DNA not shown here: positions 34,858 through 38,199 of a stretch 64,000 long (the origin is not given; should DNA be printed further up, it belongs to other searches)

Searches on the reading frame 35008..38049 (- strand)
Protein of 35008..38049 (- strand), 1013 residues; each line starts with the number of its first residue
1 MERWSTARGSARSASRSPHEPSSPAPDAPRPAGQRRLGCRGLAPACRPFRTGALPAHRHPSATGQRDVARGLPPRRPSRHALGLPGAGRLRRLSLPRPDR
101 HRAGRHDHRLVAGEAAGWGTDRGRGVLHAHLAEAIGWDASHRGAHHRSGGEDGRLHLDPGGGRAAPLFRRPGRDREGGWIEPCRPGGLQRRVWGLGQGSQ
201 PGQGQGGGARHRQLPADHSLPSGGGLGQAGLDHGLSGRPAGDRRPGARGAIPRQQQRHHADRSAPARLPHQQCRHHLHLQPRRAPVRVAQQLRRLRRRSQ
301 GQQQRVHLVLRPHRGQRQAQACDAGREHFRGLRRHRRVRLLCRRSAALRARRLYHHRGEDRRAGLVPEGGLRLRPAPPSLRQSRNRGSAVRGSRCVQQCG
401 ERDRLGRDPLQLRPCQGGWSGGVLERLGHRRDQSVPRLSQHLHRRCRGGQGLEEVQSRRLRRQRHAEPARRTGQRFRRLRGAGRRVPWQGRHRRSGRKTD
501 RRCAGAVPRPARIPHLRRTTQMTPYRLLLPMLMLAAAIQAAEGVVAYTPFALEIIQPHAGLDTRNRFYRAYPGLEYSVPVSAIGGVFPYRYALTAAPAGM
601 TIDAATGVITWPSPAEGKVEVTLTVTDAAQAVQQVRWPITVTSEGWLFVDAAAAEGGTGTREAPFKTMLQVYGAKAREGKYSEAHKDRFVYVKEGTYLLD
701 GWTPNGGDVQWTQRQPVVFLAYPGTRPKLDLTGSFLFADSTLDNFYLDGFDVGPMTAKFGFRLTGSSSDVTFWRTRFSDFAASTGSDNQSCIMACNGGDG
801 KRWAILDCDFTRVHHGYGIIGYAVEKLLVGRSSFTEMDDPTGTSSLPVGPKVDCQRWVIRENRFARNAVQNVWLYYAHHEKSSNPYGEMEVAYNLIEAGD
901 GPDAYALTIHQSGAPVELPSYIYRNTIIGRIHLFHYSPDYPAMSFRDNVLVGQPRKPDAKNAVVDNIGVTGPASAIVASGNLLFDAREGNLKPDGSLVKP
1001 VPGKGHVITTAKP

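Call 10: search_protein_families(library=pfam, proteins=[window:35008-38049:-], max_evalue=0.00001)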
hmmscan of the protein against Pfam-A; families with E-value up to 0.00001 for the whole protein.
window:35008-38049:- (1013 aa): 1 family
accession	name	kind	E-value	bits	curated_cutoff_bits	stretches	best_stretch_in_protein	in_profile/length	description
PF05345.18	He_PIG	-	3.7e-10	40.6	24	1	569-641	12-95/96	Putative Ig domain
